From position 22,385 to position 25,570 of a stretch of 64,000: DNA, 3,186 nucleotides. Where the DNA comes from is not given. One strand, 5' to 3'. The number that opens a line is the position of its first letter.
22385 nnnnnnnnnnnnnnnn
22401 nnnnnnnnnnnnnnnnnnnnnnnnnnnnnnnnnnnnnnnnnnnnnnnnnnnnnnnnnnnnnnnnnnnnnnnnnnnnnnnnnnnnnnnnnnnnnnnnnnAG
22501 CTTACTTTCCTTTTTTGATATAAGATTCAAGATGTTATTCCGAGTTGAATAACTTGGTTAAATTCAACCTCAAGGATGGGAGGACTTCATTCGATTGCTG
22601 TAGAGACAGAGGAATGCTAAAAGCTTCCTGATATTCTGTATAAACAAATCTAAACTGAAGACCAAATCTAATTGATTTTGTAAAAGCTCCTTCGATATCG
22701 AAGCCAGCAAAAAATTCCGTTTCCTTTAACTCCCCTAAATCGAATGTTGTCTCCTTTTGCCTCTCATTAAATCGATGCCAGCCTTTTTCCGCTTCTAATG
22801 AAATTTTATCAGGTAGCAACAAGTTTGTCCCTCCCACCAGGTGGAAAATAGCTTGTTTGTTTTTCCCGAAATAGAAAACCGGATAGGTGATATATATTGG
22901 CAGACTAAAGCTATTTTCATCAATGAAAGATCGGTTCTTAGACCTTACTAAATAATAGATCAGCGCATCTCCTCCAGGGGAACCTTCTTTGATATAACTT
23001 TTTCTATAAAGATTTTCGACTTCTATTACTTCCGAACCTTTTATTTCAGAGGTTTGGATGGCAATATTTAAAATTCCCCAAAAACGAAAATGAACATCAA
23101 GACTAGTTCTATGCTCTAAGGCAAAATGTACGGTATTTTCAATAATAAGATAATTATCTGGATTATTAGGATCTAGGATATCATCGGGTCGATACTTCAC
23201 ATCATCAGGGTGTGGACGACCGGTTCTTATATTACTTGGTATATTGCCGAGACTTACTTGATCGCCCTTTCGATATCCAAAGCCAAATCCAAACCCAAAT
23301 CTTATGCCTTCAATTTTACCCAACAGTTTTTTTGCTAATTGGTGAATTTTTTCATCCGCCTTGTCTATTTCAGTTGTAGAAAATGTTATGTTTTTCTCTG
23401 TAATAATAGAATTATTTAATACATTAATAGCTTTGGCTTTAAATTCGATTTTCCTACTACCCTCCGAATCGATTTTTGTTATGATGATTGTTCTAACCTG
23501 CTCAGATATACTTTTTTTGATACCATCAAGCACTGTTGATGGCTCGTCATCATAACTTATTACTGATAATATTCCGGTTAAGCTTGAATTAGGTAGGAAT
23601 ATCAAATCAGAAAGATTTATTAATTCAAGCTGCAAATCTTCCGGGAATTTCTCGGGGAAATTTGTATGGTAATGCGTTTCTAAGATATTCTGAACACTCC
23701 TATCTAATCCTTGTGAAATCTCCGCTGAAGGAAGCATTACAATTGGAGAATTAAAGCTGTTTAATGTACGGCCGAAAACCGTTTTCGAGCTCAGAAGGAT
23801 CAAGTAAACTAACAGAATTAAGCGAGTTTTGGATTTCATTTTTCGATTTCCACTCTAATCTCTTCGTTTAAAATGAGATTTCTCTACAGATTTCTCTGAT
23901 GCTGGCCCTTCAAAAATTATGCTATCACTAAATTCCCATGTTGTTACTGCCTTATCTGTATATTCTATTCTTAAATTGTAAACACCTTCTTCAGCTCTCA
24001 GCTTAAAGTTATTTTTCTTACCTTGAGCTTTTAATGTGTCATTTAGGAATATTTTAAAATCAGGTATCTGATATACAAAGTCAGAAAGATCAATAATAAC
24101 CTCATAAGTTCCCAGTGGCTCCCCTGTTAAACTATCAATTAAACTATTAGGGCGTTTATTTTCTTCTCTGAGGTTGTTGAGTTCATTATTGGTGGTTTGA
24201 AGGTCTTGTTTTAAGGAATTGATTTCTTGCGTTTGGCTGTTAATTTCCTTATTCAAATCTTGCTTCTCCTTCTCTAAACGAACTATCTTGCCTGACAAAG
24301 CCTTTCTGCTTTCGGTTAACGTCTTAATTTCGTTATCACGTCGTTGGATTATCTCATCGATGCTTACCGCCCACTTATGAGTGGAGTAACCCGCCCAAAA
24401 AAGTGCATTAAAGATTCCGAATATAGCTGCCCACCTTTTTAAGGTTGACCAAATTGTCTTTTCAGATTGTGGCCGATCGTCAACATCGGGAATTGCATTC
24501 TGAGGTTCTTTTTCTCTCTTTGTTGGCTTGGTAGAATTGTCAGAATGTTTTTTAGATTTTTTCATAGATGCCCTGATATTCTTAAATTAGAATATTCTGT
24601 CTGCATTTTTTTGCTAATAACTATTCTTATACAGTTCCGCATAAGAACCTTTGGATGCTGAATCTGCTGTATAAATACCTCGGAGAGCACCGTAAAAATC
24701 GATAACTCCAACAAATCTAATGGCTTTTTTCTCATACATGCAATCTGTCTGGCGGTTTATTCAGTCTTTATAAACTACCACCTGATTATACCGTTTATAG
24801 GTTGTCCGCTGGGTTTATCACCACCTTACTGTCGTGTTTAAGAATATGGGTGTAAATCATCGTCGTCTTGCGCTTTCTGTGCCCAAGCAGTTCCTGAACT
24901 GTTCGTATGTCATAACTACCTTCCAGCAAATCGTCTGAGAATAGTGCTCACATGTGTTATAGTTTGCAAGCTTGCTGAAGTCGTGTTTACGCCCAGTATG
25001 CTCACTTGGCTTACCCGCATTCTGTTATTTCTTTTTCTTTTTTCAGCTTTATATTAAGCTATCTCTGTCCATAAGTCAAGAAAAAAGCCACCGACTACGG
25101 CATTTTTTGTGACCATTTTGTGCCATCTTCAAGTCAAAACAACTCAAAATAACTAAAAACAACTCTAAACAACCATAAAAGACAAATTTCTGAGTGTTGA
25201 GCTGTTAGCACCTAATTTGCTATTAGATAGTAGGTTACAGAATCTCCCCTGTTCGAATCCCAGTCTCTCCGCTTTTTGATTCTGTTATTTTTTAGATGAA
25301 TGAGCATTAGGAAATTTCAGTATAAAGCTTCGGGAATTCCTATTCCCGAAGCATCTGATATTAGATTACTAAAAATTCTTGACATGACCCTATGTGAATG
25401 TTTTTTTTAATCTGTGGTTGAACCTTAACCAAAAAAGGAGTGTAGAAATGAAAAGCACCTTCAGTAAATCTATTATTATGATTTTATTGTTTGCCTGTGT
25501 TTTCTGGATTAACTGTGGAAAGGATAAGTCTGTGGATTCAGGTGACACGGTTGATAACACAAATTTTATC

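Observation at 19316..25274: A decayed integrative element at tRNA-Ser(GGA), with an att-like 24-bp direct repeat, an integrase C-terminal remnant missed by the ORF track, and a beta-1,3-glucan-targeting cargo module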

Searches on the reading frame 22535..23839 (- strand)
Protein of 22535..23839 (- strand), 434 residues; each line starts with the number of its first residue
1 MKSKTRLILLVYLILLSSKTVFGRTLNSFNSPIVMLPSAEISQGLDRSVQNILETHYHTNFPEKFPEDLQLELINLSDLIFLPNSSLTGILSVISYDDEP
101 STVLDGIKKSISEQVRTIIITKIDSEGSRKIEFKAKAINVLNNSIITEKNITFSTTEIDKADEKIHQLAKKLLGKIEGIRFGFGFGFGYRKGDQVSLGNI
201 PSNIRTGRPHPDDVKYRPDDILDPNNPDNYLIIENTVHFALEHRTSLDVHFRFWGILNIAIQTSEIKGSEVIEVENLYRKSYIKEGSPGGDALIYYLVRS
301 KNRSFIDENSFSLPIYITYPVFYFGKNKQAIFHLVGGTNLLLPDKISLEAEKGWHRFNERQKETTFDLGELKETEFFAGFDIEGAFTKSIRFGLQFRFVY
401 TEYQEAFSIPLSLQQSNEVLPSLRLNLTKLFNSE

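Call 8: search_protein_families(library=pfam, proteins=[window:22535-23839:-], max_evalue=0.01)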
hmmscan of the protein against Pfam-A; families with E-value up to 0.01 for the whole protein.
window:22535-23839:- (434 aa): 0 families

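Call 27: find_homologous_proteins(query=window:22535-23839:-)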
Query window:22535-23839:- (434 aa): 23 proteins with E <= 0.001 among 4907 candidates.
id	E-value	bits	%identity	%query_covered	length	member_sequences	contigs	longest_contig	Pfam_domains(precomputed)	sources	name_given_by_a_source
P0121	5.9e-263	890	100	92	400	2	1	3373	-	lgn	-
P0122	1.2e-200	685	73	100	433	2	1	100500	-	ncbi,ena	-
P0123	2.1e-193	661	71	100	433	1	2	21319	-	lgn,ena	-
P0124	5.7e-147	508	89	58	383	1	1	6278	-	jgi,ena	-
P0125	2.1e-146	506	61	92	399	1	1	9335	-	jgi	jgi:hypothetical protein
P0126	5.2e-146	505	57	100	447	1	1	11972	-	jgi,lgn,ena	-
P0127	9.6e-145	501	78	66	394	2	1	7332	-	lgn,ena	-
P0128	2.6e-143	496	55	99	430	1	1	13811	-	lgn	-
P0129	1.3e-142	494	86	59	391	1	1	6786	-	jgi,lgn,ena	-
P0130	1.4e-140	487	84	59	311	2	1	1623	-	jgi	-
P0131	7.7e-137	475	54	100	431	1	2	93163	-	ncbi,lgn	-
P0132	1.1e-129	451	50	94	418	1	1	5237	-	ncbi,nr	ncbi:MAG: hypothetical protein GF353_00615 [Candidatus Lokiarchaeota archaeon]|nr:hypothetical prote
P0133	3.7e-129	449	79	59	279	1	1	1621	-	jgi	-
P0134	2.8e-122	427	75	59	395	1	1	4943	-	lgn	-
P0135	4.5e-117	409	49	98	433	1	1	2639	-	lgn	-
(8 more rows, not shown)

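Call 30: search_protein_families(library=ncbifam, proteins=[window:22535-23839:-], max_evalue=0.01)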
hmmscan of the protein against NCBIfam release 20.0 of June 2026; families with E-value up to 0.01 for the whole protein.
window:22535-23839:- (434 aa): 0 families

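Call 35: predict_structure(alignment_id=A2)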
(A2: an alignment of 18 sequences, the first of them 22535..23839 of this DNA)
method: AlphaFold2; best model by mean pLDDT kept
length: 434 residues; sequences in the alignment: 18
mean_pLDDT: 84.1   pTM: 0.55
mean pLDDT of the five models: 84.1, 83.3, 79.5, 79.2, 57.9
residues with pLDDT >= 90: 187; 70-90: 192; 50-70: 44; < 50: 11
segments of 3 or more residues with pLDDT < 50: 18-24
pLDDT, mean of each block of 10 residues (from residue 1): 71 61 50 83 85 91 92 84 64 76 71 72 89 90 83 90 90 66 92 87 91 91 89 90 89 89 88 91 84 92 88 92 71 93 90 90 92 93 82 94 82 85 93 59
secondary structure, 60 per line:
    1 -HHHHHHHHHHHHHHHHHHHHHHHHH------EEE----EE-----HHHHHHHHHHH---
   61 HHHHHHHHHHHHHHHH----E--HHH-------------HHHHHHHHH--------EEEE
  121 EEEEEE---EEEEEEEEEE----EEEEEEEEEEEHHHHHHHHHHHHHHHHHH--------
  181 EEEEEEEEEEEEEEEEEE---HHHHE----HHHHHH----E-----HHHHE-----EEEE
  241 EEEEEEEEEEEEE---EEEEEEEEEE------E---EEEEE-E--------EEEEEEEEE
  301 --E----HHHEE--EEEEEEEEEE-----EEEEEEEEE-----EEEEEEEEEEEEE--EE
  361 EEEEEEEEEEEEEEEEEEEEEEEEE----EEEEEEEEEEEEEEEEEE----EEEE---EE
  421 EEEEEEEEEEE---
elements in order: H2-26 E33-35 H47-57 H61-76 H100-108 E117-126 E130-139 E144-154 H155-172 E181-198 H202-205 H211-216 H227-230 E237-253 E257-266 E277-281 E292-300 E315-324 E330-338 E344-356 E359-385 E390-407 E412-415 E419-431

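Call 39: fold_search(model_id=the predicted structure, library=pdb)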
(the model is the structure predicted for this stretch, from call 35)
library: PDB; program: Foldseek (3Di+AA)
matches with E <= 10: 886; with E <= 0.001: 45
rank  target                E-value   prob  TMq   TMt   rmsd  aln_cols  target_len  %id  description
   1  4jml_A                6.8e-07  1.00  0.22  0.24  23.7       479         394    6  Crystal structure of the TolB(P201C)-ColicinE9 TBE peptide(A33C) complex. (released 2013-07-17)
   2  6pnv                  7.2e-07  1.00  0.24  0.25  24.6       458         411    7  1.42 Angstrom Resolution Crystal Structure of Translocation Protein TolB from Salmonella enterica (released 2019-07-17)
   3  2w8b_B                8.5e-07  1.00  0.22  0.23  22.5       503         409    7  Crystal structure of processed TolB in complex with Pal (released 2009-02-17)
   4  4pwz_B                9.0e-07  1.00  0.23  0.24  24.2       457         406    7  Crystal structure of TolB protein from Yersinia pestis CO92 (released 2014-04-02)
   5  9a2m_MODEL_1_A        1.2e-06  1.00  0.22  0.27  10.4       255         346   10  Model of E. coli OmpA by in-cell photo-crosslinking MS and deep learning (released 2023-02-24)
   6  4pwz_A                1.3e-06  1.00  0.23  0.24  24.9       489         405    7  Crystal structure of TolB protein from Yersinia pestis CO92 (released 2014-04-02)
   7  1crz                  1.5e-06  1.00  0.23  0.25  25.9       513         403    6  CRYSTAL STRUCTURE OF THE E. COLI TOLB PROTEIN (released 2000-08-16)
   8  3iax_A                1.5e-06  1.00  0.22  0.24  25.1       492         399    5  The crystal structure of the TolB box of Colicin A in complex with TolB reveals important differences in the recruitme (released 2009-10-13)
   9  9a2l_MODEL_1_A        1.5e-06  1.00  0.24  0.24  24.4       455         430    7  Model of E. coli TolB by in-cell photo-crosslinking MS and deep learning (released 2023-02-24)
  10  2ivz_A                1.7e-06  1.00  0.20  0.22  23.4       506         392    6  Structure of TolB in complex with a peptide of the colicin E9 T- domain (released 2006-08-16)
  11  4r40_A                2.0e-06  1.00  0.24  0.25  24.2       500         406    8  Crystal Structure of TolB/Pal complex from Yersinia pestis. (released 2014-09-03)
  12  2hqs_A                2.5e-06  1.00  0.22  0.23  24.2       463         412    7  Crystal structure of TolB/Pal complex (released 2007-04-03)
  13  2w8b_A                2.8e-06  1.00  0.21  0.22  23.7       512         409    6  Crystal structure of processed TolB in complex with Pal (released 2009-02-17)
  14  2hqs_B                3.3e-06  1.00  0.22  0.23  22.4       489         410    7  Crystal structure of TolB/Pal complex (released 2007-04-03)
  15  2ivz_C                3.5e-06  0.99  0.21  0.23  25.5       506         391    6  Structure of TolB in complex with a peptide of the colicin E9 T- domain (released 2006-08-16)
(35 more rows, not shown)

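Call 41: find_encoding_contigs(protein=P0121, flank=10000, max_places=5)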
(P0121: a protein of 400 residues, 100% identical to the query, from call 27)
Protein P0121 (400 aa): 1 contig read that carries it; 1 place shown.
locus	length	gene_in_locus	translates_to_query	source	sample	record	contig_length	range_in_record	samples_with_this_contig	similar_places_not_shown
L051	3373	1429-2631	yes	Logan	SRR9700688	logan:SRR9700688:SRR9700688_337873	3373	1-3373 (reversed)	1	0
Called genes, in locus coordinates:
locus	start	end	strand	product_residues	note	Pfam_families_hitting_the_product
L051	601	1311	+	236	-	PF17675:APG6_N (faint)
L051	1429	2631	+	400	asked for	-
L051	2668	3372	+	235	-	?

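Call 92: search_protein_families(library=phrogs, proteins=[window:22535-23839:-], max_evalue=0.001)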
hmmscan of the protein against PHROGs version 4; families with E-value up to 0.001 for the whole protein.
window:22535-23839:- (434 aa): 0 families

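Call 102: search_protein_representatives(alignment_id=A2)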
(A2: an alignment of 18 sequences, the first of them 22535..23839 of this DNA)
Query: 18 sequences, 431 profile positions. Proteins with E-value up to 0.001 (for the whole library): 52; up to 1e-10: 35; up to 1e-30: 31. The best 52 are listed.
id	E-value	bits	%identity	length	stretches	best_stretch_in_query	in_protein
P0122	1.7e-209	712.6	-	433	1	1-430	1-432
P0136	3.5e-161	553.5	-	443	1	9-430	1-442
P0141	1.2e-154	532.0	-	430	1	1-429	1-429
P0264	6.1e-143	493.3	-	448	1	3-429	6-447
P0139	1.9e-141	488.4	-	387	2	79-428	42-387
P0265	1.2e-107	377.1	-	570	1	98-430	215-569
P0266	9.3e-106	370.8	-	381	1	160-428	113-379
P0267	6.1e-105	368.1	-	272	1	174-428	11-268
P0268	4.2e-99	348.9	-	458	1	25-428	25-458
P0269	1.3e-97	343.9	-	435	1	3-428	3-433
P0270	3.5e-94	332.7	-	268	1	177-428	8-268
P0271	4.4e-90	319.2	-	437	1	5-424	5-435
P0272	2.0e-86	307.2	-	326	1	141-428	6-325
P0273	1.0e-85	304.8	-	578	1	113-429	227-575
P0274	1.1e-84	301.4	-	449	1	29-428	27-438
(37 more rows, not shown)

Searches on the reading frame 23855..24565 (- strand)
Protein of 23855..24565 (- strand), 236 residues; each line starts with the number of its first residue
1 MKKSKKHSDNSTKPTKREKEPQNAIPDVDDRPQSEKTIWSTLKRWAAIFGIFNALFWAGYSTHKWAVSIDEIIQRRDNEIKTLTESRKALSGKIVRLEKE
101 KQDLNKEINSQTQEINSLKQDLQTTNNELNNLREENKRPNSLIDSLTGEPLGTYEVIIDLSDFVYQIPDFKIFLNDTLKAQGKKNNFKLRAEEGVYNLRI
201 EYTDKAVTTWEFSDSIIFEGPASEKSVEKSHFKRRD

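Call 8: search_protein_families(library=pfam, proteins=[window:23855-24565:-], max_evalue=0.01)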
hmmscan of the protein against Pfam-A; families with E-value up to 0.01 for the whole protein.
window:23855-24565:- (236 aa): 19 families
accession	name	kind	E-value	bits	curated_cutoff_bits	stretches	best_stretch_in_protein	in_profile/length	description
PF17675.6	APG6_N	-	1.5e-05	25.9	45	1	71-141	46-116/132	Apg6 coiled-coil region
PF08647.16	BRE1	-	5.6e-05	23.6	27.9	1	74-146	6-78/95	BRE1 E3 ubiquitin ligase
PF11559.13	ADIP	-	0.00018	22.1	34.3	1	78-145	59-126/151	Afadin- and alpha -actinin-Binding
PF16454.10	PI3K_P85_iSH2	-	0.00018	21.6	31.5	1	76-134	79-137/161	Phosphatidylinositol 3-kinase regulatory subunit P85 inter-SH2 domain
PF22638.1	FlgK_D1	-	0.00042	20.4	28.6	1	96-145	59-108/233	Flagellar hook-associated protein FlgK helical domain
PF06818.20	Fez1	-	0.00055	20.9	34.4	1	74-143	27-96/199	Fez1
PF10473.14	CENP-F_leu_zip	-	0.00086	19.8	34.5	1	77-137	58-118/140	Leucine-rich repeats of kinetochore protein Cenp-F/LEK1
PF08614.16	ATG16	-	0.001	19.7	33.7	1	26-147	71-157/200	Autophagy protein 16 (ATG16)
PF04977.20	DivIC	-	0.0018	18.5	28.9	0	109-147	13-51/80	Septum formation initiator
PF11932.13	DUF3450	-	0.0025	17.6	32.6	1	67-136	26-95/241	Protein of unknown function (DUF3450)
PF24319.2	DUF7491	-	0.0031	18.1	30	0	67-137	24-87/90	Coiled-coil region of unknown function (DUF7491)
PF15463.11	ECM11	-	0.0034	18.4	27.1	1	53-123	56-126/133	Extracellular mutant protein 11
PF00992.25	Troponin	-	0.0049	17.6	26.2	0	75-124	38-90/134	Troponin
PF13851.11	GAS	-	0.0049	16.7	32.3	1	74-138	29-93/200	Growth-arrest specific micro-tubule binding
PF12329.13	TMF_DNA_bd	-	0.0059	17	35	1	68-138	2-72/74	TATA element modulatory factor 1 DNA binding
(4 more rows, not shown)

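Call 30: search_protein_families(library=ncbifam, proteins=[window:23855-24565:-], max_evalue=0.01)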
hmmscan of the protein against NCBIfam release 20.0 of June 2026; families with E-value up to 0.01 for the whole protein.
window:23855-24565:- (236 aa): 17 families
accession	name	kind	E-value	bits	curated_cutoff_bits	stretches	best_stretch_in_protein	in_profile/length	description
TIGR04527.1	mycoplas_twoTM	subfamily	1.2e-06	28.4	125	1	48-142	15-112/248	MG_279/MG_280 family protein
TIGR04523.1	Mplasa_alph_rch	subfamily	1.2e-06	26.8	270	1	79-141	205-267/745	helix-rich protein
NF045487.1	ASRP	equivalog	3.2e-06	26.1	300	1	69-138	367-440/593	archaea-specific SMC-related protein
NF052320.1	Cbp1_fam_LP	subfamily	5.3e-06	26.1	90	1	69-148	93-172/286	Cbp1 family collagen-binding glycoprotein adhesin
TIGR02169.1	SMC_prok_A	equivalog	4.1e-05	21.5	729.4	1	73-144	698-769/1165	chromosome segregation protein SMC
TIGR02168.1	SMC_prok_B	equivalog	5.2e-05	21.2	567.35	1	73-137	381-445/1181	chromosome segregation protein SMC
NF047515.1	SpiroCoCo_C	equivalog_domain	0.00066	18.9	125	1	70-148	120-201/313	SpiroCoCo family coiled-coil protein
TIGR01843.1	type_I_hlyD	subfamily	0.00098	18.2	208.65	1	77-134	121-237/422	HlyD family type I secretion periplasmic adaptor subunit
NF002244.0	PRK01156.1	equivalog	0.0011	17.1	847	1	68-145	480-554/895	DNA double-strand break repair ATPase Rad50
NF040738.1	nickel_Mua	equivalog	0.0016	18.6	75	1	78-143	11-76/185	nickel-binding protein Mua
NF047363.1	Zn_ribbon_CdsZ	equivalog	0.0017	17.9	275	1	73-146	53-128/251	zinc ribbon domain regulatory protein CdsZ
TIGR04211.1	SH3_and_anchor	equivalog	0.0026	17.4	65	1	73-143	68-141/198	TIGR04211 family SH3 domain-containing protein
TIGR00344.1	alaS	equivalog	0.0033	15.7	457.05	1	66-148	690-773/847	alanine--tRNA ligase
NF038350.1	taxis_HmpF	equivalog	0.0038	15.6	200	1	66-137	447-518/553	pilus motility taxis protein HmpF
NF041751.2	sbcc_Staph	equivalog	0.004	15.2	920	1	68-177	533-647/1007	exonuclease subunit SbcC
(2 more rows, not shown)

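Call 92: search_protein_families(library=phrogs, proteins=[window:23855-24565:-], max_evalue=0.001)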
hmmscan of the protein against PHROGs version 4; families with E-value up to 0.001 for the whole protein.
window:23855-24565:- (236 aa): 8 families
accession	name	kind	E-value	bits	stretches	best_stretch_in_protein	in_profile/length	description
phrog_6631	-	unknown function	2.8e-05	24.8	1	70-135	33-96/251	-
phrog_4780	-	unknown function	3e-05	24.7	1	67-143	126-202/275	-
phrog_10613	-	tail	3.2e-05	24.9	1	70-137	65-132/237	tail length tape measure protein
phrog_4619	-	unknown function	4.7e-05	23.5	1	68-137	88-156/556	-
phrog_21066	-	unknown function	7.1e-05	23.8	1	77-135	91-153/228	-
phrog_8369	-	other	0.0002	22.5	1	73-137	66-130/192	hol-like chemotaxis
phrog_77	-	DNA, RNA and nucleotide metabolism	0.0002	21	1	70-136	484-734/967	SbcC-like subunit of palindrome specific endonuclease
phrog_2658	-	other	0.00049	21.4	1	71-143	41-117/126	hol-like chemotaxis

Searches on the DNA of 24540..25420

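Call 49: search_rna_families(source=window, start=24540, end=25420, threshold=evalue, max_evalue=1)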
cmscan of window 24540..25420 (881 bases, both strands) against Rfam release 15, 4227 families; matches with E-value up to 1: 0.
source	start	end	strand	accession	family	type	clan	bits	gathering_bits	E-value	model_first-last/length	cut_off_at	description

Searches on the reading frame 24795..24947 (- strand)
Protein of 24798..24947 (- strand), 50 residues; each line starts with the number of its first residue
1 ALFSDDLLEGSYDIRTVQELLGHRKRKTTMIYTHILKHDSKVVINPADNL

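Call 8: search_protein_families(library=pfam, proteins=[window:24795-24929:-], max_evalue=0.01)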
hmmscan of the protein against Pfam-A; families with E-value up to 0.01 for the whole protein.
window:24795-24929:- (44 aa): 1 family
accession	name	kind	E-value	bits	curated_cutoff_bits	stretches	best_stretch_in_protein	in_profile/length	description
PF00589.27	Phage_integrase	-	3.6e-07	30.5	27.1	1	1-31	140-170/172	Phage integrase family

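Call 31: search_protein_families(library=ncbifam, proteins=[window:24798-24947:-], max_evalue=1)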
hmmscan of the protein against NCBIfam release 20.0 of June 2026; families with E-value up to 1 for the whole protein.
seq(50 aa): 9 families
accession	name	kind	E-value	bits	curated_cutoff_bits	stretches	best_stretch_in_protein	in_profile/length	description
TIGR02249.1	integrase_gron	subfamily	3.9e-14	52.7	265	1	3-50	268-315/315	integron integrase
NF011946.0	PRK15417.1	equivalog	2.5e-10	40.1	435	1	3-49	283-329/337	integron integrase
TIGR02224.1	recomb_XerC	equivalog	5.2e-10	39.2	335.15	1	3-38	245-280/295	tyrosine recombinase XerC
TIGR02225.1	recomb_XerD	equivalog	7.2e-10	38.7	329.6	1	3-41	242-280/290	site-specific tyrosine recombinase XerD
NF001399.0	PRK00283.1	subfamily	2e-09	37.1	279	1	3-43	251-291/300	tyrosine recombinase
NF040815.2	recomb_XerA_Arch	equivalog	9.2e-09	35.2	220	1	3-41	222-260/263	site-specific tyrosine recombinase/integron integrase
NF002331.0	PRK01287.1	subfamily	1.2e-05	24.5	371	1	6-36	283-313/365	site-specific tyrosine recombinase XerC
NF003462.0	PRK05084.1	equivalog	2.9e-05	23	267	1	4-45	313-354/360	tyrosine recombinase XerS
NF007371.0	PRK09871.1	subfamily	0.11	12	222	1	6-33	145-172/198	tyrosine-type DNA invertase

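Call 92: search_protein_families(library=phrogs, proteins=[window:24798-24947:-], max_evalue=0.001)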
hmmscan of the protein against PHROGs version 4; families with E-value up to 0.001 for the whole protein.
seq(50 aa): 2 families
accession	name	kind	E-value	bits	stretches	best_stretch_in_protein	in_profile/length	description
phrog_1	-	integration and excision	8.4e-08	32.9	1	3-41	402-442/611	integrase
phrog_216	-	integration and excision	1.1e-06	29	1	6-37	194-226/301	integrase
